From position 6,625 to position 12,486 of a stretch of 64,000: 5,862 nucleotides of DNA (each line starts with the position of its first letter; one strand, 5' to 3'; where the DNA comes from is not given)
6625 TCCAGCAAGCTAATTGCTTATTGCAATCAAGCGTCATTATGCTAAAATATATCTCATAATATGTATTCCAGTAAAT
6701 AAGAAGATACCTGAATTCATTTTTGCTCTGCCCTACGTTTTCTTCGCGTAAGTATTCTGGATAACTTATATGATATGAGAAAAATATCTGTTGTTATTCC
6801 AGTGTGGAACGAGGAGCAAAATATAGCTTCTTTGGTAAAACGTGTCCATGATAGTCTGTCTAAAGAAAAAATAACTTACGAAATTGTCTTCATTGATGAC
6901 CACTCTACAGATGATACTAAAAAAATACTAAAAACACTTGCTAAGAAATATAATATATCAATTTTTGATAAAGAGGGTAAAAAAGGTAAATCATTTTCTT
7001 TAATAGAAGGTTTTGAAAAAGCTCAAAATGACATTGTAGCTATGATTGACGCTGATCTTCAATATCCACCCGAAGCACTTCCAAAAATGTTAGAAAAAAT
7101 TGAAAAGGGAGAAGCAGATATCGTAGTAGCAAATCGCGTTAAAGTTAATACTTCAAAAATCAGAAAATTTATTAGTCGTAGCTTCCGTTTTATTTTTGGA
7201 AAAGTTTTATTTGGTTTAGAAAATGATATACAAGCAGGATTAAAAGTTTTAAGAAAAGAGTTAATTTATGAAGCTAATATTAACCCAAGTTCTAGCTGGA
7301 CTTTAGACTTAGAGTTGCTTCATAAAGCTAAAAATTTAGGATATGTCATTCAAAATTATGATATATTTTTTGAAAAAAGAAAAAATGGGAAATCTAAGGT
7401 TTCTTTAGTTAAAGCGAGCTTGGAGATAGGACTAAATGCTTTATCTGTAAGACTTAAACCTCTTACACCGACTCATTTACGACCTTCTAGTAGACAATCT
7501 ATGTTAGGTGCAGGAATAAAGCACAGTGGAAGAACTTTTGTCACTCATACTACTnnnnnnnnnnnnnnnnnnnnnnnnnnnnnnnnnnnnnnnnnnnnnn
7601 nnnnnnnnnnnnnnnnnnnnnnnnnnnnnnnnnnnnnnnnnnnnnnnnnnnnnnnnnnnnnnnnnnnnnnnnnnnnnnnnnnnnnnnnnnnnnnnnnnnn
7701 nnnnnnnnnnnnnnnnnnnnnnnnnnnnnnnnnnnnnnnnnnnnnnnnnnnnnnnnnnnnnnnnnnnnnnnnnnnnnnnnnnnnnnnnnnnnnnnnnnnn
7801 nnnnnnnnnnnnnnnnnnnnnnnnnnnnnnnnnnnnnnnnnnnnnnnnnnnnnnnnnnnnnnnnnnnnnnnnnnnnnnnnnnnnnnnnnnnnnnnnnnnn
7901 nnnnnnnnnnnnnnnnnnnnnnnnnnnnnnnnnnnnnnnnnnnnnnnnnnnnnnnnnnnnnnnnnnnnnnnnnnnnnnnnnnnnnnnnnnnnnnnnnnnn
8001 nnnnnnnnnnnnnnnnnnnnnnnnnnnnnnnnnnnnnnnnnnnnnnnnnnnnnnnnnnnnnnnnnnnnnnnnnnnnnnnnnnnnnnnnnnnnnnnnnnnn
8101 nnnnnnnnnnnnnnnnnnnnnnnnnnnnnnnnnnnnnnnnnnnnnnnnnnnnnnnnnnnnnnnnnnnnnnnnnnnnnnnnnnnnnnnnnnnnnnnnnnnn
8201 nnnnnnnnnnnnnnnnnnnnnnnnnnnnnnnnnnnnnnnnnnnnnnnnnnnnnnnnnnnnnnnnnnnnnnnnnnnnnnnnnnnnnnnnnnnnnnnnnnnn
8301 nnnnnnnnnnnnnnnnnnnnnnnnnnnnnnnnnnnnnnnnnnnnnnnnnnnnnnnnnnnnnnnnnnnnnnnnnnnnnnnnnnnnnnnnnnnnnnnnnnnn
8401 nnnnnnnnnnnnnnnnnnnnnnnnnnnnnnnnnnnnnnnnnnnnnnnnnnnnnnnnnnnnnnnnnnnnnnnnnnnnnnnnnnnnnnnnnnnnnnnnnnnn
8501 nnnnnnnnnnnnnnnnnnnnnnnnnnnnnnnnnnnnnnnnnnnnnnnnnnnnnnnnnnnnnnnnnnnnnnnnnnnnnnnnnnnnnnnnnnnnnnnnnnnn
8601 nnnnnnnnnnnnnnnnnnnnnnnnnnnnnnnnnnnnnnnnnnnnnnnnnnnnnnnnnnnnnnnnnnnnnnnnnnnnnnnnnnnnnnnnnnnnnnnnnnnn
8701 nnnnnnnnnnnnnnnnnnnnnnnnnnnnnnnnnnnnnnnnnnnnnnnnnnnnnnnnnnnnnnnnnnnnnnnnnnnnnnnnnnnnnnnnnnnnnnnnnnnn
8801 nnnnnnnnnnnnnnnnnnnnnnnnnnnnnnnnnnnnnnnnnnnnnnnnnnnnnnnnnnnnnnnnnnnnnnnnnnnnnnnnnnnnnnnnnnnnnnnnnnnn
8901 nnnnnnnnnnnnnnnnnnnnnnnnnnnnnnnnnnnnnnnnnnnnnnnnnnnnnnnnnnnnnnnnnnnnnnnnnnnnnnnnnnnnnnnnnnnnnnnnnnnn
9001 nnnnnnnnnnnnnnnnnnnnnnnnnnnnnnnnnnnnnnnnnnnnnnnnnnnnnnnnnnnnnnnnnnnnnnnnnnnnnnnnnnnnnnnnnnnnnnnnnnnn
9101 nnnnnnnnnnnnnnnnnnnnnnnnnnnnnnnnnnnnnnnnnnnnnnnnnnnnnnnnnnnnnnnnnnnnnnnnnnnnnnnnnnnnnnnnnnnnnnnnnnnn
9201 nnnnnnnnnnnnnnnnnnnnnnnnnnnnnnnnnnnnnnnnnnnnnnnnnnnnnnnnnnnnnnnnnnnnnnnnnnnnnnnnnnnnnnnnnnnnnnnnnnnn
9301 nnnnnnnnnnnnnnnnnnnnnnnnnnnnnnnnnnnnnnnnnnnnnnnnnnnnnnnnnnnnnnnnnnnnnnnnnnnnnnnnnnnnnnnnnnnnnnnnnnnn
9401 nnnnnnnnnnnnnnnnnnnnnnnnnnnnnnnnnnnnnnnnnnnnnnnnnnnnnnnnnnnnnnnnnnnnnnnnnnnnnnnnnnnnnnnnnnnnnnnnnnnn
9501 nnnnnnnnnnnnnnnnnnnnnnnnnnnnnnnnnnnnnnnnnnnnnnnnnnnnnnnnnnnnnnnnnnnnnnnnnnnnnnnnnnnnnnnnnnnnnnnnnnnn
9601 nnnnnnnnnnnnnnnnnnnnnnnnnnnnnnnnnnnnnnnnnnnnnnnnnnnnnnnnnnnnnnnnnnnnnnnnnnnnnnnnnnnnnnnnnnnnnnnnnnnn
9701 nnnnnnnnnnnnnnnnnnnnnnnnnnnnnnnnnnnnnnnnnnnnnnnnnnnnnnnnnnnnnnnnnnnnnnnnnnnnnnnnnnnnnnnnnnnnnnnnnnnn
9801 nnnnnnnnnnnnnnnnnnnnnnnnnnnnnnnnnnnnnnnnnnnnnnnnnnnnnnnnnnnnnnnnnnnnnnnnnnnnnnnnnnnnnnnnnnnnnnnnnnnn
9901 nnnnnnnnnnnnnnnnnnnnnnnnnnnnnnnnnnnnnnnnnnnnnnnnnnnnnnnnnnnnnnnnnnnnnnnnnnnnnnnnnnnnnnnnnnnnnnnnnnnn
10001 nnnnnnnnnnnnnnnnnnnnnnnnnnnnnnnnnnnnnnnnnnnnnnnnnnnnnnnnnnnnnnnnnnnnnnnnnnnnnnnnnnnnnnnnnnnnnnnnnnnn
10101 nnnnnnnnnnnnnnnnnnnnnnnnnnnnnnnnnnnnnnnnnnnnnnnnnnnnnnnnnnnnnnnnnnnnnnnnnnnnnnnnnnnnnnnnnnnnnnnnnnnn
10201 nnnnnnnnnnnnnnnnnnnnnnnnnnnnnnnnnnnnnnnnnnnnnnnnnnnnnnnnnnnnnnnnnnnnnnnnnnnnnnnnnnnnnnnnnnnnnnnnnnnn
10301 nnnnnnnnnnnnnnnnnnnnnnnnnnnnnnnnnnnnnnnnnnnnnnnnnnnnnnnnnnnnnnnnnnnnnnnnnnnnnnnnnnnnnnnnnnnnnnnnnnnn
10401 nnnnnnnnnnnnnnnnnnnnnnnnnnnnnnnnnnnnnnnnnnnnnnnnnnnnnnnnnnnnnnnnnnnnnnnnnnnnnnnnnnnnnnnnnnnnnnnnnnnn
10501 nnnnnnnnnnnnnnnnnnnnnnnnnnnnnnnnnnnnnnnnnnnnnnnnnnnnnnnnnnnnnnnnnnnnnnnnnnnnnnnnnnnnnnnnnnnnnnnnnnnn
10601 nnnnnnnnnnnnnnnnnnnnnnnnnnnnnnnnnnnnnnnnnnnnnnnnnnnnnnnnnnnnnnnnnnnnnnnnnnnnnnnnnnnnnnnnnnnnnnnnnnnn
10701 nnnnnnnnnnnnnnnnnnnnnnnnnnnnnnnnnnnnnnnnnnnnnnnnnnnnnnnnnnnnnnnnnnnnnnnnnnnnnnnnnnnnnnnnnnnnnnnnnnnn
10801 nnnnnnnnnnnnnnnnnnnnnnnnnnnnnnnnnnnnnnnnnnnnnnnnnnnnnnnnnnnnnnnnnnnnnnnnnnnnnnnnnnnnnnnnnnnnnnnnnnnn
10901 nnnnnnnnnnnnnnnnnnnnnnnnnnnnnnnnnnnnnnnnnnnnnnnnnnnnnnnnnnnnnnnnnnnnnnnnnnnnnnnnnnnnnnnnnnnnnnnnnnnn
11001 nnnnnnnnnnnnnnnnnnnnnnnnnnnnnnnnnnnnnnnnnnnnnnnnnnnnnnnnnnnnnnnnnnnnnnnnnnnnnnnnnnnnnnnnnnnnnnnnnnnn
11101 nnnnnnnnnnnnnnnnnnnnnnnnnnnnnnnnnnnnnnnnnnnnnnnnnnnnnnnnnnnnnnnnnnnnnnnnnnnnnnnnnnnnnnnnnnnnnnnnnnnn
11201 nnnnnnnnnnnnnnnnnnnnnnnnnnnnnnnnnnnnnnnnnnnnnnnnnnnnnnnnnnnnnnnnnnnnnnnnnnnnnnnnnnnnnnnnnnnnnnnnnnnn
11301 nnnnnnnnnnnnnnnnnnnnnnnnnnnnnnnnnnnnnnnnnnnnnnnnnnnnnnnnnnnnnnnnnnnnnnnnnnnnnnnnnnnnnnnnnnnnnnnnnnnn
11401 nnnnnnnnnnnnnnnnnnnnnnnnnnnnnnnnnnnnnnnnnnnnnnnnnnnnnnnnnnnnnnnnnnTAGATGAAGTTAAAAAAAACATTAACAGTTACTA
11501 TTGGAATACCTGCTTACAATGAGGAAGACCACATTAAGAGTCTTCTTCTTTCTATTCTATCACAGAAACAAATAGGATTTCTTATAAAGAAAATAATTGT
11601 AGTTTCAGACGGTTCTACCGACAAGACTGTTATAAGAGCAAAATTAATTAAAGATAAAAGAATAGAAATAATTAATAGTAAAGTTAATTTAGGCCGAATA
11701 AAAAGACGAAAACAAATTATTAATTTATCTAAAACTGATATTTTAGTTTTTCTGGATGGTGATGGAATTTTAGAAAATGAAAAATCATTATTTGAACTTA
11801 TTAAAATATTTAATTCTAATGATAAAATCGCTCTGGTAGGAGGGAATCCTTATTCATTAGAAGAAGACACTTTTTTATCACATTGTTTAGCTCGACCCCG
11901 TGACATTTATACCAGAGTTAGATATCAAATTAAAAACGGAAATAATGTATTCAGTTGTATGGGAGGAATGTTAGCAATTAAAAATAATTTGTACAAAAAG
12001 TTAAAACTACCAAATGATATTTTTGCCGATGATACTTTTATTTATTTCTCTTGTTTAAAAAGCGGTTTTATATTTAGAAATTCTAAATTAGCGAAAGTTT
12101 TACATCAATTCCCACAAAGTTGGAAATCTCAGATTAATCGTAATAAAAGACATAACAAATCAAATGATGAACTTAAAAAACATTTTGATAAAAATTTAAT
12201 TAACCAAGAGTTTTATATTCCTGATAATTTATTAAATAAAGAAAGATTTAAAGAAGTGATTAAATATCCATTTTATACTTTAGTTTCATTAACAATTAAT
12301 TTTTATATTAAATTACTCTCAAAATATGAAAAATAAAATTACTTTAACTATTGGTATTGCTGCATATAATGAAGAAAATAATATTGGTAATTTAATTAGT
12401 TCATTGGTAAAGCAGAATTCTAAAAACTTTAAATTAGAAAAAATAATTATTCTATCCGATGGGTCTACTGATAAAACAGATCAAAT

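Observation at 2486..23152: Lipid-linked sugar pathway: two DPM1-like GT2s plus three or four GT-C (PMT/ArnT-like) membrane transferases, two of them clear paralogs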

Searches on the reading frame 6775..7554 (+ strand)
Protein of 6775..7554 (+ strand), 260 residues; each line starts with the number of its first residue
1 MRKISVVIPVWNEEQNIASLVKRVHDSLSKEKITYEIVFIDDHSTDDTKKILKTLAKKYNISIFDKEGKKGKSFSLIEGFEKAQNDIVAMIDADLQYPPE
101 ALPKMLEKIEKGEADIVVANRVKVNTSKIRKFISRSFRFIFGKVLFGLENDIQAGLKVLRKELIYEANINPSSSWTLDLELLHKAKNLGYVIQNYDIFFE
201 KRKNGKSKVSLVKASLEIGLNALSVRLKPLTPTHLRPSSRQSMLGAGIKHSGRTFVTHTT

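Call 44: search_protein_families(library=pfam, proteins=[window:6775-7554:+], max_evalue=1)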
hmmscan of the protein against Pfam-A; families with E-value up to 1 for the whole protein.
seq(260 aa): 10 families
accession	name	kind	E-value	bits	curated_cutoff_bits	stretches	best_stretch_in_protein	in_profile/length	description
PF00535.33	Glycos_transf_2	-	8.5e-34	117.3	23.3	1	5-164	1-164/168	Glycosyl transferase family 2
PF13641.12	Glyco_tranf_2_3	-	3.3e-09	37.6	27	1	4-117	3-119/230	Glycosyltransferase like family 2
PF10111.15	Glyco_tranf_2_2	-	1.4e-08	35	27.3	1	5-119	1-121/276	Glycosyltransferase like family 2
PF13506.12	Glyco_transf_21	-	5.3e-06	26.5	21.7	1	66-133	12-79/174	Glycosyl transferase family 21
PF13733.12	Glyco_transf_7N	-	0.0013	18.7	27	1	2-46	47-91/134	N-terminal region of glycosyl transferase group 7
PF17020.10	DUF5097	-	0.0018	19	29.7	1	12-78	18-82/119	Domain of unknown function (DUF5097)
PF12804.13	NTP_transf_3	-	0.016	15.8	27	1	58-121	57-123/160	MobA-like NTP transferase domain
PF13704.12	Glyco_tranf_2_4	-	0.033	15.1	27.5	1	36-94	21-81/98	Glycosyl transferase family 2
PF06504.17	RepC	-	0.073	12.7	22.8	1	40-86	116-162/272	Replication protein C (RepC)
PF21278.2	YlmH_1st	-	0.12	12.9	27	1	20-65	12-49/65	YlmH, N-terminal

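Call 45: search_solved_structures(query=window:6775-7554:+, max_evalue=0.001)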
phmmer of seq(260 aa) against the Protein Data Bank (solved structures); distinct sequences matched with E-value up to 0.001: 29.
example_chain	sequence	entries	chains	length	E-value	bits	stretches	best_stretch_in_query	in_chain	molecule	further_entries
5mlz_A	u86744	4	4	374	1.4e-27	100.2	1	3-209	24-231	Dolichol monophosphate mannose synthase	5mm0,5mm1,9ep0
5eke_A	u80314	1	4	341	1.3e-18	70.8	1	3-144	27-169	Uncharacterized glycosyltransferase sll0501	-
5ekp_C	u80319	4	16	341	1.3e-18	70.8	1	3-144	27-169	Uncharacterized glycosyltransferase sll0501 | Glycosyltransferase sll0501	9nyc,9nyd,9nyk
9nye_A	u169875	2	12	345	1.4e-18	70.8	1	3-144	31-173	Glycosyltransferase sll0501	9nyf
9hwj_A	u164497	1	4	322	6.5e-17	65.3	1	2-162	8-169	Undecaprenyl-phosphate 4-deoxy-4-formamido-L-arabinose transferase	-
9bhc_C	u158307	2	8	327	1.7e-16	63.9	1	2-161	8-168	Undecaprenyl-phosphate 4-deoxy-4-formamido-L-arabinose transferase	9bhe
8vxh_A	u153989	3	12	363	2.2e-16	63.5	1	2-161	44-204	Undecaprenyl-phosphate 4-deoxy-4-formamido-L-arabinose transferase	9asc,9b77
9jma_A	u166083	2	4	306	4.4e-08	36.4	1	4-121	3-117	GalNAc(5)-diNAcBac-PP-undecaprenol beta-1,3-glucosyltransferase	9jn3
6p61_A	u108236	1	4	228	1.7e-07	34.4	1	4-95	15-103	Glycosyltransferase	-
5tze_C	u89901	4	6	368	5.1e-07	32.9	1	3-125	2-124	Glycosyl transferase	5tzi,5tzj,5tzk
5tz8_A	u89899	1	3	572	1e-06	31.9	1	3-125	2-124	Glycosyl transferase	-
2z87_A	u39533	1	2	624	4.9e-06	29.7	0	4-131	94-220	Chondroitin synthase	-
2z86_A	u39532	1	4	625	4.9e-06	29.7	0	4-131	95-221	Chondroitin synthase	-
3bcv_A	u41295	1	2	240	2.1e-05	27.6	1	3-121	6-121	Putative glycosyltransferase protein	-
9omj_A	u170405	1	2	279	2.7e-05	27.2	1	4-117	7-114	Glycosyltransferase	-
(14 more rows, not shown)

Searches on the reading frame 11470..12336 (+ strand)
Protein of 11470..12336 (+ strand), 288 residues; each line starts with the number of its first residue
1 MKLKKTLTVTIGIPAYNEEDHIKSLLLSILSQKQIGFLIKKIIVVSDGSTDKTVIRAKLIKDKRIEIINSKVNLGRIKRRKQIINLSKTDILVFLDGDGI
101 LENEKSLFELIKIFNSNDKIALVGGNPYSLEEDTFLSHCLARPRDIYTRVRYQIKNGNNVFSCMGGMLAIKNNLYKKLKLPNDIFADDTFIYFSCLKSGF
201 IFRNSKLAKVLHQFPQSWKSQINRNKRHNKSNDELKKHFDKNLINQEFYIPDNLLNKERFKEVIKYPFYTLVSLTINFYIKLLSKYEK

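Call 6: search_protein_families(library=pfam, proteins=[window:11470-12336:+], max_evalue=0.01)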
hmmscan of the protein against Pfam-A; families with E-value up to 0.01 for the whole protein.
window:11470-12336:+ (288 aa): 5 families
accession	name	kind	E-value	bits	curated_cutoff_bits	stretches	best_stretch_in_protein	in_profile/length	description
PF00535.33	Glycos_transf_2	-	2.1e-22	80.3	23.3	1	10-177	1-166/168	Glycosyl transferase family 2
PF13641.12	Glyco_tranf_2_3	-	7.9e-15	55.9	27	1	9-227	3-226/230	Glycosyltransferase like family 2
PF13632.12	Glyco_trans_2_3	-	0.00068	19.9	27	1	93-233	3-144/198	Glycosyl transferase family group 2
PF10111.15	Glyco_tranf_2_2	-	0.0007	19.6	27.3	1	13-104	4-97/276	Glycosyltransferase like family 2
PF13712.12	Glyco_tranf_2_5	-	0.0036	17.5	27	1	81-124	46-89/210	Glycosyltransferase like family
